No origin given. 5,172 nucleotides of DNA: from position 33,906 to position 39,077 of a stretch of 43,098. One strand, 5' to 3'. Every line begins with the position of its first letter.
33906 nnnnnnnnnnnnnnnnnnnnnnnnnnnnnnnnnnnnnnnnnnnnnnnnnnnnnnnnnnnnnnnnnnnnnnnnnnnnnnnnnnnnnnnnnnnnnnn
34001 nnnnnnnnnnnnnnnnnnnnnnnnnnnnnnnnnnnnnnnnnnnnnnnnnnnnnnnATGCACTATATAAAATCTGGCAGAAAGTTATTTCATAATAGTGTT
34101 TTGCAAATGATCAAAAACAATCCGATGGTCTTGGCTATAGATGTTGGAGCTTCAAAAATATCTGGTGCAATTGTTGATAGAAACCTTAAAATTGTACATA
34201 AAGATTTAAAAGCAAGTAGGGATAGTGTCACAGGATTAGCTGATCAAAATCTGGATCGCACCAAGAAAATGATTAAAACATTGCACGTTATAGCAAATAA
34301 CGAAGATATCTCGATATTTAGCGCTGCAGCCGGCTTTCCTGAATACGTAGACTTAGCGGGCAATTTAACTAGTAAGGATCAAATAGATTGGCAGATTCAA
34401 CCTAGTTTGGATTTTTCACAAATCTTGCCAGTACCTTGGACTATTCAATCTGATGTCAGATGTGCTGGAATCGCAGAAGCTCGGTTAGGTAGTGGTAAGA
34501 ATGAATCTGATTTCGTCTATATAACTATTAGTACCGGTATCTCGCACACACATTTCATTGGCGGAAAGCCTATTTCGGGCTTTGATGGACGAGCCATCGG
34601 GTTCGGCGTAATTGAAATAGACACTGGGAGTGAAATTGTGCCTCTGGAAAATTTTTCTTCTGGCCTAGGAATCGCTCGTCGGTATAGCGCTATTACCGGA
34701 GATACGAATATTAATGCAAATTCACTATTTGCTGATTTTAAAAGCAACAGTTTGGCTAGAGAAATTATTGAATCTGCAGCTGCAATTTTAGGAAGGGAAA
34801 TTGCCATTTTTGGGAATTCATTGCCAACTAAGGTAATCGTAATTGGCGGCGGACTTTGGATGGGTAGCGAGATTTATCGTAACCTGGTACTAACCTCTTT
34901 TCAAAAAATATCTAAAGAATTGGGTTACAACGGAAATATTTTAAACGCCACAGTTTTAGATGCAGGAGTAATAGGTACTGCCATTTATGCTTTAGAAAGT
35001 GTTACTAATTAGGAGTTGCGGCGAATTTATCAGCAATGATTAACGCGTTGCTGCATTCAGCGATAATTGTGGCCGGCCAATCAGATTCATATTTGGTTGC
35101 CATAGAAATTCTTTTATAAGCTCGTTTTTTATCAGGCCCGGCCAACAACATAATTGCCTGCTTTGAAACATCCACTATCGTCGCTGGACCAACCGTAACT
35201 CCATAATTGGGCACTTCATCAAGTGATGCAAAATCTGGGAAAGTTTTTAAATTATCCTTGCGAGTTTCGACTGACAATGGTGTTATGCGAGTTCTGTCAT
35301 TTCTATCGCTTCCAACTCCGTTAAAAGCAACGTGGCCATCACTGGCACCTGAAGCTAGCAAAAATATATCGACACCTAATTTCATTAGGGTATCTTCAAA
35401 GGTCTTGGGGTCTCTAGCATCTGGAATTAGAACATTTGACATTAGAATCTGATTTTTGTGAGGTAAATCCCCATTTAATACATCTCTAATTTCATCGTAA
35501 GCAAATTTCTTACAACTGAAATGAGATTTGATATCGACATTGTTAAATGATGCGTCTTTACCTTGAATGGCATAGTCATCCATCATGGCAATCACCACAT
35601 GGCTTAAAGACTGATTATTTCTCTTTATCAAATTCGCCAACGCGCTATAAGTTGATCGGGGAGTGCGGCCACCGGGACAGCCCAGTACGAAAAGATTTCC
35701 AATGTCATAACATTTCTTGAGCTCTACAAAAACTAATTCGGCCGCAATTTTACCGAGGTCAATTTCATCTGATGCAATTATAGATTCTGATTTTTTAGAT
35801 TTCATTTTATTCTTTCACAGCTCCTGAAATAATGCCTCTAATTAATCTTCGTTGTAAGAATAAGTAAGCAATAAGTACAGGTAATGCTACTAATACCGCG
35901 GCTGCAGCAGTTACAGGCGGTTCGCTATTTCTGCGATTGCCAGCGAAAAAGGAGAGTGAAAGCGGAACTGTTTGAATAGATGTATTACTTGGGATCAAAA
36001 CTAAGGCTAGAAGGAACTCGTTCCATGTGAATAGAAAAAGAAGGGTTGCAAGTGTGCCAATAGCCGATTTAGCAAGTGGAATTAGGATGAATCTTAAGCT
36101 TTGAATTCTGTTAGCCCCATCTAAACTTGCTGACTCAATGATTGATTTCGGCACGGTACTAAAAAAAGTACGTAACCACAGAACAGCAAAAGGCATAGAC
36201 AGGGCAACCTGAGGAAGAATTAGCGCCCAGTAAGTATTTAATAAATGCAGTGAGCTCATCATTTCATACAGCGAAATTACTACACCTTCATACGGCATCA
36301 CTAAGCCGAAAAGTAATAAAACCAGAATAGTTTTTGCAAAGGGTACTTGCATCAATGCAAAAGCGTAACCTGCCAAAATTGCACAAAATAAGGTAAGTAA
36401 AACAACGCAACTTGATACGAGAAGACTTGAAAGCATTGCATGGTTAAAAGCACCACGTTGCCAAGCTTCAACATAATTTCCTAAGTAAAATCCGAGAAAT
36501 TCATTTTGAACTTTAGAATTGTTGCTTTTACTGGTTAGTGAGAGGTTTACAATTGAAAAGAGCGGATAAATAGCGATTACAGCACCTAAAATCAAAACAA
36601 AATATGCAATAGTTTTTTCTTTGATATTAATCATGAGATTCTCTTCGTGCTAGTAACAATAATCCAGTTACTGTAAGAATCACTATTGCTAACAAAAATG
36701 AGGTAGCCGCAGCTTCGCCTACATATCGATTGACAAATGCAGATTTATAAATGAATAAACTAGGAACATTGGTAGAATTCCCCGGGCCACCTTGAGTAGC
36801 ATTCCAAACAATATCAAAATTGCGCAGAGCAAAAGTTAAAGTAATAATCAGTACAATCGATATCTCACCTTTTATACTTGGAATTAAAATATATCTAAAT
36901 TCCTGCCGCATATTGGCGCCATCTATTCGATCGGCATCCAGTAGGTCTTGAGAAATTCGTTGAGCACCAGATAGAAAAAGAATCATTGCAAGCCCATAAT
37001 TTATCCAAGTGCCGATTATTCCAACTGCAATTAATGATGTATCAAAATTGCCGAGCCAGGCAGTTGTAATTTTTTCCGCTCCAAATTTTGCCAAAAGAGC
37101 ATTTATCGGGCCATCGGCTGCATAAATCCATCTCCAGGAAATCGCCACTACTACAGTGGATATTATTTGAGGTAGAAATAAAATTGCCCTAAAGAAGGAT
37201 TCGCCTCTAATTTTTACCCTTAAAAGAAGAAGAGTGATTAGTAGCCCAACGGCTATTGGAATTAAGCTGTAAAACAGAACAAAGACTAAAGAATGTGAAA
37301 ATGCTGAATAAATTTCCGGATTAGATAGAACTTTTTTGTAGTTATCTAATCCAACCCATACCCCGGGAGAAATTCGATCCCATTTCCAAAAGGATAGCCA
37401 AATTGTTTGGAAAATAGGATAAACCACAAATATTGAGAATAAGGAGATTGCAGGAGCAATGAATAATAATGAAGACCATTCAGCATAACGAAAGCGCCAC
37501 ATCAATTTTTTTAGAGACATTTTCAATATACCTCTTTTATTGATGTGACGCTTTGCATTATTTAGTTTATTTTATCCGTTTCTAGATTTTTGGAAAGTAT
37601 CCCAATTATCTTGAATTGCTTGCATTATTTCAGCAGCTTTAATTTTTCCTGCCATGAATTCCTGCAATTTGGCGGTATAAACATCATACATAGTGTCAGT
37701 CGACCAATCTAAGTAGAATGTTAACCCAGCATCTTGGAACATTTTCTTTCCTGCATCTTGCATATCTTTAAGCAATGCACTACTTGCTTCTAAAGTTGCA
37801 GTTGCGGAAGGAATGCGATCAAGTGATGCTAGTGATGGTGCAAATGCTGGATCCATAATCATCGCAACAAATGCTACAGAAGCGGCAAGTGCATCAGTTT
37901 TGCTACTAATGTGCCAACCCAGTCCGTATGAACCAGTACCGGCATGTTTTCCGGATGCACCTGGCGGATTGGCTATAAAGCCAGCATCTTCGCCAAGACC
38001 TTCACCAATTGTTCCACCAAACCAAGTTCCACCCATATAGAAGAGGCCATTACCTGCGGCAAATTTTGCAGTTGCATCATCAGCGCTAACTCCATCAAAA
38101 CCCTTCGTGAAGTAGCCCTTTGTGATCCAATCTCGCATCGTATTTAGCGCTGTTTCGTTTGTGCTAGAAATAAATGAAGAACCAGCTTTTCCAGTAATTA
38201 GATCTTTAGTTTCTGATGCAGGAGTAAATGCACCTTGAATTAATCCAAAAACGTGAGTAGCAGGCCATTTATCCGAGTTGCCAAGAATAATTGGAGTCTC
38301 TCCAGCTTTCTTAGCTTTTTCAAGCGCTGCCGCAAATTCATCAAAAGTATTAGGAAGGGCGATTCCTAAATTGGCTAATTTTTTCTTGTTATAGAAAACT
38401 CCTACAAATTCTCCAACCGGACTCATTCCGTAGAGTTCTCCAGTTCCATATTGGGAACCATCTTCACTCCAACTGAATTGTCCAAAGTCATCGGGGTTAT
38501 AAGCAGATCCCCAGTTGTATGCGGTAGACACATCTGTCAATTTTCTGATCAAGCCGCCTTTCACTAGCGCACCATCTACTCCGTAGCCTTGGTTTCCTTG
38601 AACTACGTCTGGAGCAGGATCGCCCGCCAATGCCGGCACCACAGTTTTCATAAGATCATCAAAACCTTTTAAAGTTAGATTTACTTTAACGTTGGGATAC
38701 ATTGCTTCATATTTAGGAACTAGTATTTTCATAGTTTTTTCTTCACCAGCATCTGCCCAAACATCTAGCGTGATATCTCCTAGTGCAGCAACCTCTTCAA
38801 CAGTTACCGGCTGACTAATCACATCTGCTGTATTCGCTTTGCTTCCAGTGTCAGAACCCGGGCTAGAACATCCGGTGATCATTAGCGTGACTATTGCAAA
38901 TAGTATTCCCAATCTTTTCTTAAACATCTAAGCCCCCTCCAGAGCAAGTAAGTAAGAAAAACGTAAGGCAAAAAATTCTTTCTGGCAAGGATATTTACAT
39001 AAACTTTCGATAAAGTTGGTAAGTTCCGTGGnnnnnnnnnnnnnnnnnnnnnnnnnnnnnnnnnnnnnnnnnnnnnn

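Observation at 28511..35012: Six-gene operon: ABC importer + GDPD-IMPase fusion + degenerate ROK protein, next to iol genes; candidate inositol-phosphodiester scavenging module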

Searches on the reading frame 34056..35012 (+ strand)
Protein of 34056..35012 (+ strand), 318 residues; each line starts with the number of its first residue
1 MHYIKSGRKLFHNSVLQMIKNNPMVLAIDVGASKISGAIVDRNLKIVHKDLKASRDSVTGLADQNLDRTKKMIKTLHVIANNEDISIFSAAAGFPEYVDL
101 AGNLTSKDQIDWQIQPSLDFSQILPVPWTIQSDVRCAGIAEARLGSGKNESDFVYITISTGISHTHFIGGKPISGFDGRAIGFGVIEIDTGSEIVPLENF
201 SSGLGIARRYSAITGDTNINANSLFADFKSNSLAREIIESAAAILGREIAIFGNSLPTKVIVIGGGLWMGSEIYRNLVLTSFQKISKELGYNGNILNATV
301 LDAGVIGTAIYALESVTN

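Call 5: search_protein_families(library=pfam, proteins=[window:34056-35012:+], max_evalue=0.01)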
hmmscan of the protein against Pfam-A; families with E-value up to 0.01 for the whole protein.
window:34056-35012:+ (318 aa): 1 family
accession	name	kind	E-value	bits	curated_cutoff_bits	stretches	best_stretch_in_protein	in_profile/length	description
PF00480.26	ROK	-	1.1e-25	91.2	22.9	1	26-313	2-292/294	ROK family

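Call 6: search_protein_families(library=ncbifam, proteins=[window:34056-35012:+], max_evalue=0.01)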
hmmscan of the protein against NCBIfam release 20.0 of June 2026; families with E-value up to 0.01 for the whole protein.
window:34056-35012:+ (318 aa): 12 families
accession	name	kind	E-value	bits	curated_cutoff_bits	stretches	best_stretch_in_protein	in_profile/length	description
TIGR00744.1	ROK_glcA_fam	subfamily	4.2e-18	65.7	260.35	1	26-312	1-308/318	ROK family glucokinase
NF003461.0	PRK05082.1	subfamily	1.9e-14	53.7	283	1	25-314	3-288/291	N-acetylmannosamine kinase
NF047821.1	NactlManKinNanK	equivalog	1.1e-13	51.4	450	1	25-312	3-286/288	N-acetylmannosamine kinase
NF007251.0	PRK09698.1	equivalog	8.1e-12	45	253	1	19-316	2-300/304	allose kinase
NF042998.1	bglucokin_BglK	equivalog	2.8e-09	36.6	550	1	26-267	4-244/291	beta-glucoside kinase BglK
NF045551.1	GK_Pyrobac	equivalog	3e-08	33.3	500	1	136-268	98-236/294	ATP-dependent glucokinase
NF047937.1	TransRegNagC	equivalog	2.2e-06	27.2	650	1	89-274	142-344/399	DNA-binding transcriptional regulator NagC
NF007108.0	PRK09557.1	equivalog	2.6e-06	27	443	1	91-277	62-265/303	fructokinase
NF049930.1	TransRegMlc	equivalog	3.4e-06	26.6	530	0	219-284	294-360/405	sugar metabolism global transcriptional regulator Mlc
NF009835.0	PRK13310.1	equivalog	9e-05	21.9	380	0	27-278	4-266/303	N-acetylglucosamine kinase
NF045942.1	PolPhglucPhase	equivalog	0.00066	19.5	250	1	26-171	3-144/242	polyphosphate--glucose phosphotransferase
NF045550.1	FrctkaseScrK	equivalog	0.003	17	400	1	27-185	7-158/293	fructokinase ScrK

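Call 11: search_solved_structures(query=window:34056-35012:+, max_evalue=0.001, show_alignments=2)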
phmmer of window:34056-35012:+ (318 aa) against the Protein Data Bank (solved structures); distinct sequences matched with E-value up to 0.001: 10.
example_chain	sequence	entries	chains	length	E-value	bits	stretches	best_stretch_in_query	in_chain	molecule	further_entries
2qm1_A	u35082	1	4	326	5.3e-12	48.8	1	88-314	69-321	Glucokinase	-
5nck_A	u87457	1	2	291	1.8e-10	43.7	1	25-316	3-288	N-acetylmannosamine kinase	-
3vgk_A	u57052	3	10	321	3.2e-09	39.6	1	25-188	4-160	Glucokinase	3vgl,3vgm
3vov_A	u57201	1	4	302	1.2e-08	37.7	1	127-312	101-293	Glucokinase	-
4htl_A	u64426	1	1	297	2.7e-08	36.6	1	78-267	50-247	Beta-glucoside kinase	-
2aa4_A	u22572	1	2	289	4e-05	26.2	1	117-312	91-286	Putative N-acetylmannosamine kinase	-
6jdb_A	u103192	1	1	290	8.8e-05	25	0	127-310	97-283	N-acetylmannosamine kinase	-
6jdc_A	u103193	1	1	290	0.00017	24.1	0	123-310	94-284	N-acetylmannosamine kinase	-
1xc3_A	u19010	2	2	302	0.00079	21.9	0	101-182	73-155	Putative fructokinase | fructokinase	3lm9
3ohr_A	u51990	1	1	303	0.00081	21.9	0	101-182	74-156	Putative fructokinase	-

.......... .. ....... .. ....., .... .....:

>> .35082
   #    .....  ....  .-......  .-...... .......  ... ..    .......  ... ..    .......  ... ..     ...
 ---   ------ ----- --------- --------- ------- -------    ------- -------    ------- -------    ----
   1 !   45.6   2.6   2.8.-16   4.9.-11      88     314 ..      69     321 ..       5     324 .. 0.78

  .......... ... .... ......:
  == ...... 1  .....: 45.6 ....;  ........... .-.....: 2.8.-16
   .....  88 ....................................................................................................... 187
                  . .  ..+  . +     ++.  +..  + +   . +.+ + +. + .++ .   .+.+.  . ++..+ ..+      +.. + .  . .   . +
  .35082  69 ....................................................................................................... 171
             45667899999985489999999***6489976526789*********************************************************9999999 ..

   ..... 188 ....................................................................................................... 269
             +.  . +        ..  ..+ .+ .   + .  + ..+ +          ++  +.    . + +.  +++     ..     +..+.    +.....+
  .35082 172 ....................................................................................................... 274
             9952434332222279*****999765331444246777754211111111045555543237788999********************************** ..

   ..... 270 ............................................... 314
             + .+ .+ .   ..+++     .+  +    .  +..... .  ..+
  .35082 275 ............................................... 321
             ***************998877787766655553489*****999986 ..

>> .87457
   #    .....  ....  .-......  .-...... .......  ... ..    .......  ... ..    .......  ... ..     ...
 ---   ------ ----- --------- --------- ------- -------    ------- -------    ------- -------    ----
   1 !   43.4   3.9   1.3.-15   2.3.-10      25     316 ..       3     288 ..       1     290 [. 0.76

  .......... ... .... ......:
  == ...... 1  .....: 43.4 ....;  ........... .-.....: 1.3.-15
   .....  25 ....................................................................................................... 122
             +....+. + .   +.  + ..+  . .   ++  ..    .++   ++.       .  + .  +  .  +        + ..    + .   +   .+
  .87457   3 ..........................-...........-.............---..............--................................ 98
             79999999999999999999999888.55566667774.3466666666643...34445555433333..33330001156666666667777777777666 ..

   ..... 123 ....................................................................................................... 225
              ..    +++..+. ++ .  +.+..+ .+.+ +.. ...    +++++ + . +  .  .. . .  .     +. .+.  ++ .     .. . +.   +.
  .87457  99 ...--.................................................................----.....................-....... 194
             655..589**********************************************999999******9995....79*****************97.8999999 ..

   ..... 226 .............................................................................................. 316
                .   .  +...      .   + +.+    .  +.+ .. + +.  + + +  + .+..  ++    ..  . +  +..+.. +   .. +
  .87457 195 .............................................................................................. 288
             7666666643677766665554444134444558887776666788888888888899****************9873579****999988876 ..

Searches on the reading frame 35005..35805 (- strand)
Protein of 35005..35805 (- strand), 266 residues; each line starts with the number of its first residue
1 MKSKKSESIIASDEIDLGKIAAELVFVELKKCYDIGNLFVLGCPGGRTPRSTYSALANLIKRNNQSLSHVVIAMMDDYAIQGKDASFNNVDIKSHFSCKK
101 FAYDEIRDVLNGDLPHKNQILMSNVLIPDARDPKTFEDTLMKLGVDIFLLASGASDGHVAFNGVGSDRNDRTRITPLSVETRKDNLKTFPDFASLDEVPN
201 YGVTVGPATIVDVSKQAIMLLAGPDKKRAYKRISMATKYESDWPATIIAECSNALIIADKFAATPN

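Call 7: search_protein_families(library=pfam, proteins=[window:35005-35805:-], max_evalue=0.001)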
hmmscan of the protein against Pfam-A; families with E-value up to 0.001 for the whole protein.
window:35005-35805:- (266 aa): 1 family
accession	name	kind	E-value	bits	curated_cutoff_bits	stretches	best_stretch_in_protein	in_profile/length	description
PF01182.26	Glucosamine_iso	-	2.6e-08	34.4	27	1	16-253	5-221/225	Glucosamine-6-phosphate isomerases/6-phosphogluconolactonase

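Call 40: search_protein_families(library=ncbifam, proteins=[window:35005-35805:-], max_evalue=0.01)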
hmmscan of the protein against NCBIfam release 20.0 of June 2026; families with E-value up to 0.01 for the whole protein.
window:35005-35805:- (266 aa): 8 families
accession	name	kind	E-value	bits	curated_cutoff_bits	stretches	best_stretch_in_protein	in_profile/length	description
TIGR00502.1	nagB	equivalog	7.5e-31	107.4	236.9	1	9-263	4-244/259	glucosamine-6-phosphate deaminase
NF001684.0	PRK00443.1-4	subfamily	3.2e-23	82.6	326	1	8-264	3-239/260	glucosamine-6-phosphate deaminase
NF002557.0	PRK02122.1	subfamily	4.8e-21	74.5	384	1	6-264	29-273/653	glucosamine-6-phosphate deaminase-like protein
NF001685.0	PRK00443.1-5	equivalog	4.9e-21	75.2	513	1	36-260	32-241/266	glucosamine-6-phosphate deaminase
NF001682.0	PRK00443.1-1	equivalog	8.1e-14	51.6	528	1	106-262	80-230/262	glucosamine-6-phosphate deaminase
NF009022.0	PRK12358.1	equivalog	2.5e-10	40.3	247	1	10-264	5-235/239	glucosamine-6-phosphate deaminase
NF007291.0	PRK09762.1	equivalog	1.4e-09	37.9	271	1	16-253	14-228/236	galactosamine-6-phosphate isomerase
TIGR01198.1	pgl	equivalog_domain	0.00013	21.6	124.45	0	16-109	7-97/234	6-phosphogluconolactonase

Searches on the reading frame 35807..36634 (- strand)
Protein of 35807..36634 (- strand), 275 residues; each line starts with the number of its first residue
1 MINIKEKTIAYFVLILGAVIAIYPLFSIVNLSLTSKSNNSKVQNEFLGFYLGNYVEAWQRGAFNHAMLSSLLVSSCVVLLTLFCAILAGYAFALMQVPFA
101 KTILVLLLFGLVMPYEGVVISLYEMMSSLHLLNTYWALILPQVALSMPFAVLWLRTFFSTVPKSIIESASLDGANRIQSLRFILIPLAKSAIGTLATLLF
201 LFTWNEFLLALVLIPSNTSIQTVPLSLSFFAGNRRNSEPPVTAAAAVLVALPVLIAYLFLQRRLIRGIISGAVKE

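Call 7: search_protein_families(library=pfam, proteins=[window:35807-36634:-], max_evalue=0.001)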
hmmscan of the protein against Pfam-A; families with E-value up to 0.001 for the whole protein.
window:35807-36634:- (275 aa): 1 family
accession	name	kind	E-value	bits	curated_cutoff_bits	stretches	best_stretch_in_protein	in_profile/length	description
PF00528.27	BPD_transp_1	-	1.8e-10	41.3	26.4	1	86-268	2-182/184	Binding-protein-dependent transport system inner membrane component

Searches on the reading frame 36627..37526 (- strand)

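Call 7: search_protein_families(library=pfam, proteins=[window:36627-37526:-], max_evalue=0.001)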
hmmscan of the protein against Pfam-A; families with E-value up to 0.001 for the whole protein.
window:36627-37526:- (299 aa): 1 family
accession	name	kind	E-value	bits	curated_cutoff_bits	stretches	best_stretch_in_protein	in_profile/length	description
PF00528.27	BPD_transp_1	-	2.2e-10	41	26.4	1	92-289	3-169/184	Binding-protein-dependent transport system inner membrane component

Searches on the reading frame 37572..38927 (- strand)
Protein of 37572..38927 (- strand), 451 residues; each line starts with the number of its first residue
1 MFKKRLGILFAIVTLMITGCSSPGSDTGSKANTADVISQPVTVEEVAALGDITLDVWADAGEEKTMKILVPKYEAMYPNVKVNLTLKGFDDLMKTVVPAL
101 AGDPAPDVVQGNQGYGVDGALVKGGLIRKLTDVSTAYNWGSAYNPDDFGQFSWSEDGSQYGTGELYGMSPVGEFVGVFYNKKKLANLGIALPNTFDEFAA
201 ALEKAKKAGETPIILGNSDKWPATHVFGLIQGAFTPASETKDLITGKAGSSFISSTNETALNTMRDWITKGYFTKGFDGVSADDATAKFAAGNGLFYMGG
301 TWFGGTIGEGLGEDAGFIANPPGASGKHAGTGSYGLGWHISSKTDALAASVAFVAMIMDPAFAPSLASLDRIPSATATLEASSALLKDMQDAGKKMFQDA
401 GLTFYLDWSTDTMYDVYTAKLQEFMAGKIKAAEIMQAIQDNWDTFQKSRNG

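Call 7: search_protein_families(library=pfam, proteins=[window:37572-38927:-], max_evalue=0.001)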
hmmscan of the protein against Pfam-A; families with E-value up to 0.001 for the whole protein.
window:37572-38927:- (451 aa): 2 families
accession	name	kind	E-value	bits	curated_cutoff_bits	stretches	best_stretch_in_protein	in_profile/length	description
PF01547.30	SBP_bac_1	-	2.8e-24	87.1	26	1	63-357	5-300/307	Bacterial extracellular solute-binding protein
PF13416.11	SBP_bac_8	-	1.2e-16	61.8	27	1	70-361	3-247/279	Bacterial extracellular solute-binding protein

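Call 40: search_protein_families(library=ncbifam, proteins=[window:37572-38927:-], max_evalue=0.01)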
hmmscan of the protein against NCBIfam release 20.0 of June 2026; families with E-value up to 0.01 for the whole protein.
window:37572-38927:- (451 aa): 2 families
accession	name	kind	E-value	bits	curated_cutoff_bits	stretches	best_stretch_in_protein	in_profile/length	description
TIGR03851.1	chitin_NgcE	equivalog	1.3e-17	63.9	399.65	1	15-447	5-443/450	N-acetylglucosamine/diacetylchitobiose ABC transporter substrate-binding protein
TIGR03850.1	bind_CPR_0540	equivalog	3.8e-12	45.6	299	1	9-210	9-196/437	carbohydrate ABC transporter substrate-binding protein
